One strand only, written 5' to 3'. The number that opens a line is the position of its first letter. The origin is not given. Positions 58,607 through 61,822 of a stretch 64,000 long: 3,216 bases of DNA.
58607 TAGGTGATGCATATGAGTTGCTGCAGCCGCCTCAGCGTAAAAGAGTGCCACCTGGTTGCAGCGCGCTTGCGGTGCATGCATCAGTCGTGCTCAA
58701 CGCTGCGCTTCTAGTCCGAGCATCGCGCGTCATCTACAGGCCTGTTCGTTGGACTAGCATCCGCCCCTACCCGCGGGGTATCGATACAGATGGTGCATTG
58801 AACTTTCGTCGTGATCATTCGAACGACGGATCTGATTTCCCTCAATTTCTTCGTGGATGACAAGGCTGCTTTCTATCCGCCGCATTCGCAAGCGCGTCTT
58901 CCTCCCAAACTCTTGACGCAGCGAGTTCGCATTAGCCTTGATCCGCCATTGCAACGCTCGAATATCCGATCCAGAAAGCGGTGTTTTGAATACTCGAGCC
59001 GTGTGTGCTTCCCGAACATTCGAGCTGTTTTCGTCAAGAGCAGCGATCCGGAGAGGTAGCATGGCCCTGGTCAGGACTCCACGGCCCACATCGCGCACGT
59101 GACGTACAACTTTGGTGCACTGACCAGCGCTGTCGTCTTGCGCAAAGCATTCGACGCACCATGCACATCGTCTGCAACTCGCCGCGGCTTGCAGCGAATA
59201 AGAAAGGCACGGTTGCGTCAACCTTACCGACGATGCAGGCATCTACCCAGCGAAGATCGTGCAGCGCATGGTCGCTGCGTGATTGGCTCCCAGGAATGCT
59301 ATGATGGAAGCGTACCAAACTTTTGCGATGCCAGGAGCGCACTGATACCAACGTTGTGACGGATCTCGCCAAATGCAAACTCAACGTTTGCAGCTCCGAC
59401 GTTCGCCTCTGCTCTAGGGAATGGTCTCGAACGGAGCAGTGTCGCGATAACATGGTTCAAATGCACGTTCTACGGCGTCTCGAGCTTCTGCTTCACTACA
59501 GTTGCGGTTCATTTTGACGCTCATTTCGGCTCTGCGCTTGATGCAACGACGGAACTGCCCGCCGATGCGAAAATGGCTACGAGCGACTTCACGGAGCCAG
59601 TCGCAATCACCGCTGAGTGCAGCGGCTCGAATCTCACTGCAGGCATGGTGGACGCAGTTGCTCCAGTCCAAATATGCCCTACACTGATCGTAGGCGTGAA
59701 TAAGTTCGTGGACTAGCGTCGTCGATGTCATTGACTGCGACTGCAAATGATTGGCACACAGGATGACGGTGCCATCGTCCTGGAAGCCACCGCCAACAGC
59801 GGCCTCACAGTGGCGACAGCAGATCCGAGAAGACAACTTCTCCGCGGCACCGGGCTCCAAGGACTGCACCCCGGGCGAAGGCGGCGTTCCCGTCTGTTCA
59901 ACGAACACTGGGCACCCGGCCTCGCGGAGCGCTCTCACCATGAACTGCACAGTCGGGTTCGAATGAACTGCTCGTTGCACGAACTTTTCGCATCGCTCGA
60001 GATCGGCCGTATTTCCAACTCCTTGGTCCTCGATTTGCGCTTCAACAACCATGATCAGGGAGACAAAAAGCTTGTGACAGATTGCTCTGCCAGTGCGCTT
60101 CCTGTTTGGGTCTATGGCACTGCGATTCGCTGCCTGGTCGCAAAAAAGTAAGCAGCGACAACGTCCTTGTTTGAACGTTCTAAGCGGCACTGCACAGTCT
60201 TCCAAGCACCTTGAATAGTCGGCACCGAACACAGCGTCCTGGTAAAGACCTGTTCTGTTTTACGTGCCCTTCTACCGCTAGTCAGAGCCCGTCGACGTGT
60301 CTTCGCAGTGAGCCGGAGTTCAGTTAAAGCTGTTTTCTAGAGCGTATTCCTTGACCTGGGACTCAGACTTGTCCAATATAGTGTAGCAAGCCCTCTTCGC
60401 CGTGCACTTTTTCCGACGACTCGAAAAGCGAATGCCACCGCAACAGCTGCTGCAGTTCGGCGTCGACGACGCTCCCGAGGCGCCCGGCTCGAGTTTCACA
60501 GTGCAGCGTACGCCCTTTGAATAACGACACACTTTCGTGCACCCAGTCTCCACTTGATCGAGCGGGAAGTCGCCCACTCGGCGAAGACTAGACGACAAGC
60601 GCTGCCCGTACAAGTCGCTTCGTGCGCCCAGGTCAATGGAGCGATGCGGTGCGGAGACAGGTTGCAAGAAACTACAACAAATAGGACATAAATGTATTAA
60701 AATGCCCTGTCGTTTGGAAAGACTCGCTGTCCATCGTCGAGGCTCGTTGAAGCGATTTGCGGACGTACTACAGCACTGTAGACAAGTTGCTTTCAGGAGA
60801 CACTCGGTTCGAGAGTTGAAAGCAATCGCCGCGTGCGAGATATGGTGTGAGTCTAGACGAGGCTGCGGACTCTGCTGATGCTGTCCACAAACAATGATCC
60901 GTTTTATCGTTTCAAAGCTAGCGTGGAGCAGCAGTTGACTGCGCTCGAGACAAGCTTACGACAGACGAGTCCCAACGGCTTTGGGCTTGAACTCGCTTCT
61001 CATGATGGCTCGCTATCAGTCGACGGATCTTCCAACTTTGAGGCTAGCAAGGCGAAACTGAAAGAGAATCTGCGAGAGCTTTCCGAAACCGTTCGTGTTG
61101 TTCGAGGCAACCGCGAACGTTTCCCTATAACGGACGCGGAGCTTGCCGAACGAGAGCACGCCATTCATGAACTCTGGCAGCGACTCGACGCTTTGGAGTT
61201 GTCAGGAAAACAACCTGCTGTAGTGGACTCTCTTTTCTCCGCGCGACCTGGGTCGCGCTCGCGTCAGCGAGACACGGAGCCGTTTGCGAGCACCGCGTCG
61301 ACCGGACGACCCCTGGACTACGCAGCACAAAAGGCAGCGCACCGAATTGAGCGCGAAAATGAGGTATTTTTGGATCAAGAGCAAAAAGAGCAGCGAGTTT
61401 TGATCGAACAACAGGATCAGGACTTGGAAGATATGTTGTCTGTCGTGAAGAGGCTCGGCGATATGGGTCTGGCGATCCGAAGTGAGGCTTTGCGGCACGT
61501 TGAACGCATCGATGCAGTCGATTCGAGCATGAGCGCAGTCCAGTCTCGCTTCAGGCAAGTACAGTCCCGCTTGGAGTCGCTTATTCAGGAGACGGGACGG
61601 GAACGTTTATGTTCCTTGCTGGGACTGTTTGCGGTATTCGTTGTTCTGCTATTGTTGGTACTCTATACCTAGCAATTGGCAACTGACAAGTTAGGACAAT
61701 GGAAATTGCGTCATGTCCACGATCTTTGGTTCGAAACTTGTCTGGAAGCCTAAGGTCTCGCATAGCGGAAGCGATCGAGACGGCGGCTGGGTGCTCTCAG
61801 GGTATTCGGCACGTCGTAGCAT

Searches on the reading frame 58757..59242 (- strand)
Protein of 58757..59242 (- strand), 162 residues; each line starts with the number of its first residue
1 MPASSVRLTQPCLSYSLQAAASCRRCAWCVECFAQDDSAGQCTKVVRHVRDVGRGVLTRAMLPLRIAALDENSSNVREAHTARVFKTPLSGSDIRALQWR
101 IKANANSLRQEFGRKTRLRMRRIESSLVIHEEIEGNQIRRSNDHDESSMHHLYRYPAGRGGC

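Call 35: list_cluster_members(proteins=[window:50015-50197:-, window:50015-50413:-, window:50015-50401:-, window:50015-50368:-, window:50319-50480:-, window:50319-50495:-, window:50319-50741:-, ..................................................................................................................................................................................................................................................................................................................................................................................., window:58757-59242:-, window:60878-61669:+])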
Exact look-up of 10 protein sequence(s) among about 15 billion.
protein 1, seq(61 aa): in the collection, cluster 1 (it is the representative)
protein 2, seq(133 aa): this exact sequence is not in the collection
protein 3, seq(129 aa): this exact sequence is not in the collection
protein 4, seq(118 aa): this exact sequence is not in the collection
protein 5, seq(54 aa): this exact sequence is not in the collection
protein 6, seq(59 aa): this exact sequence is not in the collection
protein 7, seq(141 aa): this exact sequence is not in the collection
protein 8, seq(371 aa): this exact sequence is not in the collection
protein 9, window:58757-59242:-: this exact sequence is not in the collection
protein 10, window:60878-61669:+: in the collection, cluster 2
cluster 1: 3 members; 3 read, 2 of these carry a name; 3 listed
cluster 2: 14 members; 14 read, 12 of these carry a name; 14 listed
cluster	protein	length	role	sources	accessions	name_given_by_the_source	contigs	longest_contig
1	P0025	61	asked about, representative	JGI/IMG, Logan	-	hypothetical protein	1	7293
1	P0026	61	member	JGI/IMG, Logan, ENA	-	hypothetical protein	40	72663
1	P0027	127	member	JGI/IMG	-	-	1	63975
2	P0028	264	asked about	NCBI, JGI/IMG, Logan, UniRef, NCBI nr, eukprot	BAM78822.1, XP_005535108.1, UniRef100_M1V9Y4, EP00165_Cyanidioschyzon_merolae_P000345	similar to syntaxin 6 [Cyanidioschyzon merolae strain 10D] | ABC-type phosphate transport system auxiliary subunit | Similar to syntaxin 6 n=1 Tax=Cyanidioschyzon merolae (strain NIES-3377 / 10D) ...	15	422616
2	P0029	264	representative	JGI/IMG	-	-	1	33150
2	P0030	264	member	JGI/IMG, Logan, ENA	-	ABC-type phosphate transport system auxiliary subunit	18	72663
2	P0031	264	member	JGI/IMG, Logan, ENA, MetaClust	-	ABC-type phosphate transport system auxiliary subunit | \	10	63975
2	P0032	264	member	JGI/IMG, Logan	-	hypothetical protein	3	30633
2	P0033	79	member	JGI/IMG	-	hypothetical protein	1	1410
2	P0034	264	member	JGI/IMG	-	ABC-type phosphate transport system auxiliary subunit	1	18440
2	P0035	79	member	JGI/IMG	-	hypothetical protein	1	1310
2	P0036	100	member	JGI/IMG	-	outer membrane protein TolC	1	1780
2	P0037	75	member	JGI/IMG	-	hypothetical protein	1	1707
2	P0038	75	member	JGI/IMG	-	hypothetical protein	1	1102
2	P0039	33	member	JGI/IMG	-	hypothetical protein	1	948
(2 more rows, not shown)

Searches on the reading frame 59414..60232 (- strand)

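Call 7: search_protein_families(library=pfam, proteins=[window:59414-60232:-], max_evalue=0.01)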
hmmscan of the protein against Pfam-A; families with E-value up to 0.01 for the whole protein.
window:59414-60232:- (272 aa): 1 family
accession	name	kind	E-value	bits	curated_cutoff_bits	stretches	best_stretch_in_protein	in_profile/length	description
PF09768.15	Peptidase_M76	-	2.4e-56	190.6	25.2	1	79-269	1-170/170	Peptidase M76 family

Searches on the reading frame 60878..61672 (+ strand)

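Call 7: search_protein_families(library=pfam, proteins=[window:60878-61672:+], max_evalue=0.01)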
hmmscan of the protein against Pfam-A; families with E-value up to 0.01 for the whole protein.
window:60878-61672:+ (264 aa): 2 families
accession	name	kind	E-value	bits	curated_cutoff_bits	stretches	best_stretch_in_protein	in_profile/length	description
PF09177.16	STX6_10_61_N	-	9.1e-11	42.6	29.4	1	7-105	1-97/99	Syntaxin 6/10/61, N-terminal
PF05739.25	SNARE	-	0.0052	17.2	26.8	0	211-261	3-53/53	SNARE domain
